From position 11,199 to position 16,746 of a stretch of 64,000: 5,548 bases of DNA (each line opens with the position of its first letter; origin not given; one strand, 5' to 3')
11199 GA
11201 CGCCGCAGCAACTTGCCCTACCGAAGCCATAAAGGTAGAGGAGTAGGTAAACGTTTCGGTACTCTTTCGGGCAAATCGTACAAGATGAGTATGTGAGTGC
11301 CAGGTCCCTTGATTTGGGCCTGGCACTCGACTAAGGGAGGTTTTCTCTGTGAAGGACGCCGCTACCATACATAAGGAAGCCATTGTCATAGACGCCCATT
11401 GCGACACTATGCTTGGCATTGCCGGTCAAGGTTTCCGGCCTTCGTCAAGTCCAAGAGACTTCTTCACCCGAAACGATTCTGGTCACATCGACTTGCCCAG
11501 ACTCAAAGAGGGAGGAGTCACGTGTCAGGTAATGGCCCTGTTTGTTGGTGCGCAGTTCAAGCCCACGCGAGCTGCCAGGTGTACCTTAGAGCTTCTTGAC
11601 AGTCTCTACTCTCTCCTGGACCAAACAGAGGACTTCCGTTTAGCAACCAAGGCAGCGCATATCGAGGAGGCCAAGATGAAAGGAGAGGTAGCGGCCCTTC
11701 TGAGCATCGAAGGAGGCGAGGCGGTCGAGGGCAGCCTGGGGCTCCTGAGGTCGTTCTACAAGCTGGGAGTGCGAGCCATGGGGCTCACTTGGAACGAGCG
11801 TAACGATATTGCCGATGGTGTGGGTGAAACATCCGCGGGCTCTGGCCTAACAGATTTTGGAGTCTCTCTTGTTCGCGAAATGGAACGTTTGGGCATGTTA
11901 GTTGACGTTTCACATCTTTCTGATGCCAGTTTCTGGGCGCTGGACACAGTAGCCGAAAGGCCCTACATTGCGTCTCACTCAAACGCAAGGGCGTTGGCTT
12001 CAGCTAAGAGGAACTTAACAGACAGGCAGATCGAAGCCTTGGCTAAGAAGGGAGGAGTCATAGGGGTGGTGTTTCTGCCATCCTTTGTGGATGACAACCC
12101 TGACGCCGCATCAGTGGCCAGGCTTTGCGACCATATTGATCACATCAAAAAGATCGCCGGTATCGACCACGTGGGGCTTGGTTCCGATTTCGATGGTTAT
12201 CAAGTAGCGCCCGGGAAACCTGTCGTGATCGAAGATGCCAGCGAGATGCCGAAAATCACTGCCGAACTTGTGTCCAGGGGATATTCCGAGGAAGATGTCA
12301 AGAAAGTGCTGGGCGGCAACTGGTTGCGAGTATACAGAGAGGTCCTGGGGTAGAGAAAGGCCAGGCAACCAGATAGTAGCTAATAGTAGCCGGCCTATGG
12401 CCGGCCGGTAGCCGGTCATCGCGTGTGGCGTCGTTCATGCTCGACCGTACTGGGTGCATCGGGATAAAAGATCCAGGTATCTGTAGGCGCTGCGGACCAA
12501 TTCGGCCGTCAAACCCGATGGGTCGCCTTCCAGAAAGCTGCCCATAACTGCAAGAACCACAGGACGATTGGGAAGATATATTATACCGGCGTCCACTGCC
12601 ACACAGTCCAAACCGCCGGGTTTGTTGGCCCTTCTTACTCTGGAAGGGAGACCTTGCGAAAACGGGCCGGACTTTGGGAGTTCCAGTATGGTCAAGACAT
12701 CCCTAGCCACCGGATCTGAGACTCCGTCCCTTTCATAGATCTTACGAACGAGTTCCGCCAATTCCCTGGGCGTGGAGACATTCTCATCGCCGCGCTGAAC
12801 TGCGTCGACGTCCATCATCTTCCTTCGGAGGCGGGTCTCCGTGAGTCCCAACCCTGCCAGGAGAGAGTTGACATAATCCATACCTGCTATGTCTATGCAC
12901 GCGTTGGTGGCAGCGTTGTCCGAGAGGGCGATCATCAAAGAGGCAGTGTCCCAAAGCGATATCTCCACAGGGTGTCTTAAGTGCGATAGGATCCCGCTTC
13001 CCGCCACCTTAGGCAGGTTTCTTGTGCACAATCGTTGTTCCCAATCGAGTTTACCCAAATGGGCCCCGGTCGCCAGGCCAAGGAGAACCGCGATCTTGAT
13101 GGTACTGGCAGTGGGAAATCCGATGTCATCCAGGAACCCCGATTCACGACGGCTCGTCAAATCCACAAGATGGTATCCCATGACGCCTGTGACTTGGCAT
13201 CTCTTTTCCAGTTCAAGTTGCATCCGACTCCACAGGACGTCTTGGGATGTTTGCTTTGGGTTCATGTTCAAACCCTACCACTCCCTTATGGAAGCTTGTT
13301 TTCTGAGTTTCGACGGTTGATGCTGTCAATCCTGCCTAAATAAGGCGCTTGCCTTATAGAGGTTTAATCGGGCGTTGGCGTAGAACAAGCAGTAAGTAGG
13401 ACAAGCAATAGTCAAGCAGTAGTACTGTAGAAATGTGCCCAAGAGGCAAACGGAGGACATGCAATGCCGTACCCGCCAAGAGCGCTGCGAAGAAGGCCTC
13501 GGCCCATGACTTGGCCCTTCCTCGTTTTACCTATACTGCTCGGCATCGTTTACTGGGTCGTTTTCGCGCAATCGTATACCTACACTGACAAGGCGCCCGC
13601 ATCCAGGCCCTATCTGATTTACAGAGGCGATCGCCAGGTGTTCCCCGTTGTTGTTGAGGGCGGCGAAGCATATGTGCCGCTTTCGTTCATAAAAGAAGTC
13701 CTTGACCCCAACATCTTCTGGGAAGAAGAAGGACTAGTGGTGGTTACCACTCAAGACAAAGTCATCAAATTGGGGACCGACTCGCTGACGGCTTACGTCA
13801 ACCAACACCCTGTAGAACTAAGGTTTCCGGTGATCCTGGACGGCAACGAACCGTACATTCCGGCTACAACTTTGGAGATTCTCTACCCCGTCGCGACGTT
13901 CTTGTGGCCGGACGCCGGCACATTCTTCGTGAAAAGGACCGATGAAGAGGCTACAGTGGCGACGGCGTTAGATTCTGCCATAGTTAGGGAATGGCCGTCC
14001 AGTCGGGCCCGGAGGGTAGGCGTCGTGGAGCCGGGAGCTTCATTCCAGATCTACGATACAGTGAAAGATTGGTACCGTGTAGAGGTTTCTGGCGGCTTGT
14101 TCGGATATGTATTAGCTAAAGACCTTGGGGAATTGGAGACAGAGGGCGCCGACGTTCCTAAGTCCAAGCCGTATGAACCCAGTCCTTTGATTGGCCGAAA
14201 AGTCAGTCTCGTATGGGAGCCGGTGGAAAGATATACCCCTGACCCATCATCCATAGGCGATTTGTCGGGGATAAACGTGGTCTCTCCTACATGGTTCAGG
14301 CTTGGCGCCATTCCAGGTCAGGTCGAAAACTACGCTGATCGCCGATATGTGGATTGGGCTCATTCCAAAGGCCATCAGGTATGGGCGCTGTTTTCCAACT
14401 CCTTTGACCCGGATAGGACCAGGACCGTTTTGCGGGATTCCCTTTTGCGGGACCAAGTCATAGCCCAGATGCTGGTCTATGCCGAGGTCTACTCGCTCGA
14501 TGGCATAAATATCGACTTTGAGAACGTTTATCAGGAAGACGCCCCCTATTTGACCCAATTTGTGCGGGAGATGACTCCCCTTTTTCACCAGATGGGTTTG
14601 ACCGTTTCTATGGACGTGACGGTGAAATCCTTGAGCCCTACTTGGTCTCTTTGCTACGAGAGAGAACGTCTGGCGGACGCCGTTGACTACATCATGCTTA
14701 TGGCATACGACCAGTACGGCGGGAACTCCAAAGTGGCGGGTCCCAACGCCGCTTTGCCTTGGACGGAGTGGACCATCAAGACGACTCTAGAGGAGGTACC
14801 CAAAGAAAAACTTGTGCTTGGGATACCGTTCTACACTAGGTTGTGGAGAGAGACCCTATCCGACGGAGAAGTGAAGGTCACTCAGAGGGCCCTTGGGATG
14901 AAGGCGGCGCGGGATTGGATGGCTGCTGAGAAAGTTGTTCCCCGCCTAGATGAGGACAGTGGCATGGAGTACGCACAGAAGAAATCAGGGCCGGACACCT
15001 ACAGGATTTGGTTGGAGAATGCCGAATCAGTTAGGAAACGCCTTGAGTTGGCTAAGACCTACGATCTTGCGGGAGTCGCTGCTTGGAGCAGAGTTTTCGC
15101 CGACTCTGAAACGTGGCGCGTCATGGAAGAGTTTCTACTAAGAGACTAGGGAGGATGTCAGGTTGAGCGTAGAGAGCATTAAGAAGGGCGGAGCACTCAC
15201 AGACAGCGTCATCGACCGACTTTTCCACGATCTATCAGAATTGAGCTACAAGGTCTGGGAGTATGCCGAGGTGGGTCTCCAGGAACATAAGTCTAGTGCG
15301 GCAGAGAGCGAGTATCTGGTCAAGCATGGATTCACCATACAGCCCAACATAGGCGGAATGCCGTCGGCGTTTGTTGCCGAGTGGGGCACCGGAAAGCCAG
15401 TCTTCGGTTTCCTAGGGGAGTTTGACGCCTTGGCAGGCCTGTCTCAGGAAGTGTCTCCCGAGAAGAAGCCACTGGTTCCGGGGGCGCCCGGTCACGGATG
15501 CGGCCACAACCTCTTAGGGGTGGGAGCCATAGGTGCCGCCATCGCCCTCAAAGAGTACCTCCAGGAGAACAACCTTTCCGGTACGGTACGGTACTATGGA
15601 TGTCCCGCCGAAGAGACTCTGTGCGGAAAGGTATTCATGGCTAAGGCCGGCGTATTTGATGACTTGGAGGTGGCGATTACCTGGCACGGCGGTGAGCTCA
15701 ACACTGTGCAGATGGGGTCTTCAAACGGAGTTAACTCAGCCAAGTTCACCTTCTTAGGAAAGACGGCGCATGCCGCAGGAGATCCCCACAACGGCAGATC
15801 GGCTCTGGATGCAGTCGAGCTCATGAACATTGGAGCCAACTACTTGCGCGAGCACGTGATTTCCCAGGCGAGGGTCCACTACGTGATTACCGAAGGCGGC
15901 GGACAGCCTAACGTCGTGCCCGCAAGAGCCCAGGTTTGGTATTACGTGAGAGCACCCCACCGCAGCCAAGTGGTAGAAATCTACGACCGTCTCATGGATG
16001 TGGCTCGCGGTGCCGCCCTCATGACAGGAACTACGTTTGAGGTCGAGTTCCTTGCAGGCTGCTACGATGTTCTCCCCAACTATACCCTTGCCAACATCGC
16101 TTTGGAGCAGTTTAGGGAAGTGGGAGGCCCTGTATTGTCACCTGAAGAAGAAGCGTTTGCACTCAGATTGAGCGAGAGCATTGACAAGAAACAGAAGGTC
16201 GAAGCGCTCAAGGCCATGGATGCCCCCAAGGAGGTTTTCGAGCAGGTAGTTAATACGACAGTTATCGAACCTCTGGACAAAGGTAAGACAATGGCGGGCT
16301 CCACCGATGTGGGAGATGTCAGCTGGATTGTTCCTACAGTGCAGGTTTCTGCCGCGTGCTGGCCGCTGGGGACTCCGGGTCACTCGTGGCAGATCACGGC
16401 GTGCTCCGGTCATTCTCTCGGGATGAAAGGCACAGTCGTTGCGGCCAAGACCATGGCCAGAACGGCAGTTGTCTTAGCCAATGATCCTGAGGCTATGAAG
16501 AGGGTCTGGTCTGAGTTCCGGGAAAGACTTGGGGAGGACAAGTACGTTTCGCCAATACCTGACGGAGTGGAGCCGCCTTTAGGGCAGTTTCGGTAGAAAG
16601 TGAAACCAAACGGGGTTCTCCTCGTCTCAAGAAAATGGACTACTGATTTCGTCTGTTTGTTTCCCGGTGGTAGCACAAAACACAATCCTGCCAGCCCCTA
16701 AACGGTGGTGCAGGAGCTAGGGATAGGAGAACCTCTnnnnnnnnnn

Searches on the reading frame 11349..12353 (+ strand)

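Call 67: search_protein_families(library=pfam, proteins=[window:11349-12353:+], max_evalue=0.00001)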
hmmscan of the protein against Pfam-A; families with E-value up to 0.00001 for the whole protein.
window:11349-12353:+ (334 aa): 1 family
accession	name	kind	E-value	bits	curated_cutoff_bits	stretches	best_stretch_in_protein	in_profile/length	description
PF01244.27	Peptidase_M19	-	1.9e-109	366.1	26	1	7-331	2-319/319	Membrane dipeptidase (Peptidase family M19)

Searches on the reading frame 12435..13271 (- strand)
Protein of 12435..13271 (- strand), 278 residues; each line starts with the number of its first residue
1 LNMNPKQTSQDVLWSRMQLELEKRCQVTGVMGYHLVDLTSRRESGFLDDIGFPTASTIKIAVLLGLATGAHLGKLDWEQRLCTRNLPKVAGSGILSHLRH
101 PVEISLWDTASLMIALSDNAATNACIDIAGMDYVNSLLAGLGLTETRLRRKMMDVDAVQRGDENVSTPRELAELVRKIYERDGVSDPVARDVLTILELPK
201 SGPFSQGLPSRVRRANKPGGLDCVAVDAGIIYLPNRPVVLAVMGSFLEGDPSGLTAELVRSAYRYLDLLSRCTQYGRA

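Call 67: search_protein_families(library=pfam, proteins=[window:12435-13271:-], max_evalue=0.00001)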
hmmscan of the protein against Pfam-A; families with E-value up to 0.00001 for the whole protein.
window:12435-13271:- (278 aa): 1 family
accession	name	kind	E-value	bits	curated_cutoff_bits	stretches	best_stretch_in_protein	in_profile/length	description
PF13354.11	Beta-lactamase2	-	1.5e-51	175.3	22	1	33-243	2-213/214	Beta-lactamase enzyme family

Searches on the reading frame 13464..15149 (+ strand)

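Call 68: search_protein_families(library=pfam, proteins=[window:13464-15149:+], max_evalue=0.00001)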
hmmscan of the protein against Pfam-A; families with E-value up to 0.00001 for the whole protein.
window:13464-15149:+ (561 aa): 3 families
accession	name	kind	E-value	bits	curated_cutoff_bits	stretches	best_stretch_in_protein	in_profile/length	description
PF00704.34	Glyco_hydro_18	-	3.3e-27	96.4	29.6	1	322-543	83-314/317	Glycosyl hydrolases family 18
PF07833.16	Cu_amine_oxidN1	-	4.9e-11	43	24.2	1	61-137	12-89/108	Copper amine oxidase N-terminal domain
PF08239.17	SH3_3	-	1e-09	38.8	27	1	171-221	2-53/54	Bacterial SH3 domain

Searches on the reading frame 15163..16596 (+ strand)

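Call 68: search_protein_families(library=pfam, proteins=[window:15163-16596:+], max_evalue=0.00001)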
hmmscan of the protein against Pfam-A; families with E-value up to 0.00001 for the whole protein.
window:15163-16596:+ (477 aa): 2 families
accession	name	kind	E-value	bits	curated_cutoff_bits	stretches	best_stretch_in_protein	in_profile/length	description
PF07687.19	M20_dimer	-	2.7e-09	37.4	21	1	188-281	4-99/107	Peptidase dimerisation domain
PF01546.33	Peptidase_M20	-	3.1e-06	27.7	24.6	1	110-323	26-147/206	Peptidase family M20/M25/M40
